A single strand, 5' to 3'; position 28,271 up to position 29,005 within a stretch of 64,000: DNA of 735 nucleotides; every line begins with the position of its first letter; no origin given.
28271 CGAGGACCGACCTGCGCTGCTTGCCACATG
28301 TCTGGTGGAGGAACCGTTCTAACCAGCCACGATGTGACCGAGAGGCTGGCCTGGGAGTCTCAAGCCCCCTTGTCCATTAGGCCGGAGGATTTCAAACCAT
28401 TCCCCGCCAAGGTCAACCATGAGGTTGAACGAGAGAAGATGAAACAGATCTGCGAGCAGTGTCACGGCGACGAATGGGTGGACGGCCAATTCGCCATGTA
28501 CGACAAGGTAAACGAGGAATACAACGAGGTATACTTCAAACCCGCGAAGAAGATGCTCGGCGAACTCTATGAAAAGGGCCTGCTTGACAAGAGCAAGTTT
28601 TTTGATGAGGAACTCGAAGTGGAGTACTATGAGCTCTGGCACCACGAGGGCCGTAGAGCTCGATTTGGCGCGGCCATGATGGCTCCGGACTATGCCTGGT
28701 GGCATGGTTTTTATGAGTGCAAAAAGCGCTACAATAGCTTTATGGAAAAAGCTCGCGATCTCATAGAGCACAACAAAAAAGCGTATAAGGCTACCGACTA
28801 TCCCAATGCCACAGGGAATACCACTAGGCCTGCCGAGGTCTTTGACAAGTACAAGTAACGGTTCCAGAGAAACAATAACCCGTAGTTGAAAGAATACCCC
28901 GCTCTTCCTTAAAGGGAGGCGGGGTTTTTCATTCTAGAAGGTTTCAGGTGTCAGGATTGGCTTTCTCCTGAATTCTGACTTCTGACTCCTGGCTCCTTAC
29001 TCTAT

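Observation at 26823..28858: NrfH-type quinol dehydrogenase paired with an octaheme HAO-family cytochrome instead of pentaheme NrfA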

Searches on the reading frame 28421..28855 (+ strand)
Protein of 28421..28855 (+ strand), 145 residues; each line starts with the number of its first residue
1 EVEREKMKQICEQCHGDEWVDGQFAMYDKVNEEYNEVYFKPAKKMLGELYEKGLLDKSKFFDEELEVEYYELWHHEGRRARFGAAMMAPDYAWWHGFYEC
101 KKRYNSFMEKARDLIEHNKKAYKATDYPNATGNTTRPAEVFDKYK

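Call 37: search_solved_structures(query=A2, max_evalue=0.01, show_alignments=5)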
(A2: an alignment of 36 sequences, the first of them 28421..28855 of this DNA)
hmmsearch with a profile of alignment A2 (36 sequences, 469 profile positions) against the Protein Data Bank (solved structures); distinct sequences matched with E-value up to 0.01: 36.
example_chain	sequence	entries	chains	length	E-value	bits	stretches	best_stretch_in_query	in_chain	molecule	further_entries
4qo5_A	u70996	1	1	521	3.6e-118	398.4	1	33-415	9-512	Hypothetical multiheme protein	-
4fas_A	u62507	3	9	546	2.2e-56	194.6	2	188-425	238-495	Hydroxylamine oxidoreductase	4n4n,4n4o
6m0p_A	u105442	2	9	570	2.7e-56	194.4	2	188-425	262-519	Aerobic hydroxylamine oxidoreductase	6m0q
1fgj_A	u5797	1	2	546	2.8e-56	194.3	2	188-425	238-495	HYDROXYLAMINE OXIDOREDUCTASE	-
6h5l_A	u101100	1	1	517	1.4e-52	182.1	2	188-421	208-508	Similar to hydroxylamine oxidoreductase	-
4n4j_A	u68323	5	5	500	2.1e-41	145.3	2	188-361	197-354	hydroxylamine oxidoreductase | Similar to hydroxylamine oxidoreductase hao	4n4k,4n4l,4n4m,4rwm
6t5e_A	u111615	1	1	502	6.2e-40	140.4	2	188-352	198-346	Hydroxylamine oxidoreductase-like protein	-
6hif_G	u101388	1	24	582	3.4e-33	118.2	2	188-380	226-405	Hydrazine dehydrogenase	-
3sxq_A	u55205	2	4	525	6.2e-08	34.9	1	43-122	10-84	Eight-heme nitrite reductase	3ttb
8rv0_Y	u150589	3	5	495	1.5e-06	30.4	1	60-111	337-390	Octaheme cytochrome c nitrite reductase | Octaheme nitrite c cytochrome c reductase | Octaheme nitrite reductase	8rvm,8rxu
1qdb_A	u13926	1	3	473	1.8e-06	30.1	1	59-122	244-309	CYTOCHROME C NITRITE REDUCTASE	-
5ze8_A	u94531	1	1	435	7.1e-06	28.1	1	97-169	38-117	cytochrome c552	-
4wjy_A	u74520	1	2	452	7.9e-06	28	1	59-123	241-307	Cytochrome c-552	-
2rf7_A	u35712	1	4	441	9.7e-06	27.7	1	59-123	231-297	Cytochrome c-552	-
1gu6_A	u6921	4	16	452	9.8e-06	27.7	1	59-123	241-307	CYTOCHROME C552 | Cytochrome c-552 | Cytochrome c nitrite reductase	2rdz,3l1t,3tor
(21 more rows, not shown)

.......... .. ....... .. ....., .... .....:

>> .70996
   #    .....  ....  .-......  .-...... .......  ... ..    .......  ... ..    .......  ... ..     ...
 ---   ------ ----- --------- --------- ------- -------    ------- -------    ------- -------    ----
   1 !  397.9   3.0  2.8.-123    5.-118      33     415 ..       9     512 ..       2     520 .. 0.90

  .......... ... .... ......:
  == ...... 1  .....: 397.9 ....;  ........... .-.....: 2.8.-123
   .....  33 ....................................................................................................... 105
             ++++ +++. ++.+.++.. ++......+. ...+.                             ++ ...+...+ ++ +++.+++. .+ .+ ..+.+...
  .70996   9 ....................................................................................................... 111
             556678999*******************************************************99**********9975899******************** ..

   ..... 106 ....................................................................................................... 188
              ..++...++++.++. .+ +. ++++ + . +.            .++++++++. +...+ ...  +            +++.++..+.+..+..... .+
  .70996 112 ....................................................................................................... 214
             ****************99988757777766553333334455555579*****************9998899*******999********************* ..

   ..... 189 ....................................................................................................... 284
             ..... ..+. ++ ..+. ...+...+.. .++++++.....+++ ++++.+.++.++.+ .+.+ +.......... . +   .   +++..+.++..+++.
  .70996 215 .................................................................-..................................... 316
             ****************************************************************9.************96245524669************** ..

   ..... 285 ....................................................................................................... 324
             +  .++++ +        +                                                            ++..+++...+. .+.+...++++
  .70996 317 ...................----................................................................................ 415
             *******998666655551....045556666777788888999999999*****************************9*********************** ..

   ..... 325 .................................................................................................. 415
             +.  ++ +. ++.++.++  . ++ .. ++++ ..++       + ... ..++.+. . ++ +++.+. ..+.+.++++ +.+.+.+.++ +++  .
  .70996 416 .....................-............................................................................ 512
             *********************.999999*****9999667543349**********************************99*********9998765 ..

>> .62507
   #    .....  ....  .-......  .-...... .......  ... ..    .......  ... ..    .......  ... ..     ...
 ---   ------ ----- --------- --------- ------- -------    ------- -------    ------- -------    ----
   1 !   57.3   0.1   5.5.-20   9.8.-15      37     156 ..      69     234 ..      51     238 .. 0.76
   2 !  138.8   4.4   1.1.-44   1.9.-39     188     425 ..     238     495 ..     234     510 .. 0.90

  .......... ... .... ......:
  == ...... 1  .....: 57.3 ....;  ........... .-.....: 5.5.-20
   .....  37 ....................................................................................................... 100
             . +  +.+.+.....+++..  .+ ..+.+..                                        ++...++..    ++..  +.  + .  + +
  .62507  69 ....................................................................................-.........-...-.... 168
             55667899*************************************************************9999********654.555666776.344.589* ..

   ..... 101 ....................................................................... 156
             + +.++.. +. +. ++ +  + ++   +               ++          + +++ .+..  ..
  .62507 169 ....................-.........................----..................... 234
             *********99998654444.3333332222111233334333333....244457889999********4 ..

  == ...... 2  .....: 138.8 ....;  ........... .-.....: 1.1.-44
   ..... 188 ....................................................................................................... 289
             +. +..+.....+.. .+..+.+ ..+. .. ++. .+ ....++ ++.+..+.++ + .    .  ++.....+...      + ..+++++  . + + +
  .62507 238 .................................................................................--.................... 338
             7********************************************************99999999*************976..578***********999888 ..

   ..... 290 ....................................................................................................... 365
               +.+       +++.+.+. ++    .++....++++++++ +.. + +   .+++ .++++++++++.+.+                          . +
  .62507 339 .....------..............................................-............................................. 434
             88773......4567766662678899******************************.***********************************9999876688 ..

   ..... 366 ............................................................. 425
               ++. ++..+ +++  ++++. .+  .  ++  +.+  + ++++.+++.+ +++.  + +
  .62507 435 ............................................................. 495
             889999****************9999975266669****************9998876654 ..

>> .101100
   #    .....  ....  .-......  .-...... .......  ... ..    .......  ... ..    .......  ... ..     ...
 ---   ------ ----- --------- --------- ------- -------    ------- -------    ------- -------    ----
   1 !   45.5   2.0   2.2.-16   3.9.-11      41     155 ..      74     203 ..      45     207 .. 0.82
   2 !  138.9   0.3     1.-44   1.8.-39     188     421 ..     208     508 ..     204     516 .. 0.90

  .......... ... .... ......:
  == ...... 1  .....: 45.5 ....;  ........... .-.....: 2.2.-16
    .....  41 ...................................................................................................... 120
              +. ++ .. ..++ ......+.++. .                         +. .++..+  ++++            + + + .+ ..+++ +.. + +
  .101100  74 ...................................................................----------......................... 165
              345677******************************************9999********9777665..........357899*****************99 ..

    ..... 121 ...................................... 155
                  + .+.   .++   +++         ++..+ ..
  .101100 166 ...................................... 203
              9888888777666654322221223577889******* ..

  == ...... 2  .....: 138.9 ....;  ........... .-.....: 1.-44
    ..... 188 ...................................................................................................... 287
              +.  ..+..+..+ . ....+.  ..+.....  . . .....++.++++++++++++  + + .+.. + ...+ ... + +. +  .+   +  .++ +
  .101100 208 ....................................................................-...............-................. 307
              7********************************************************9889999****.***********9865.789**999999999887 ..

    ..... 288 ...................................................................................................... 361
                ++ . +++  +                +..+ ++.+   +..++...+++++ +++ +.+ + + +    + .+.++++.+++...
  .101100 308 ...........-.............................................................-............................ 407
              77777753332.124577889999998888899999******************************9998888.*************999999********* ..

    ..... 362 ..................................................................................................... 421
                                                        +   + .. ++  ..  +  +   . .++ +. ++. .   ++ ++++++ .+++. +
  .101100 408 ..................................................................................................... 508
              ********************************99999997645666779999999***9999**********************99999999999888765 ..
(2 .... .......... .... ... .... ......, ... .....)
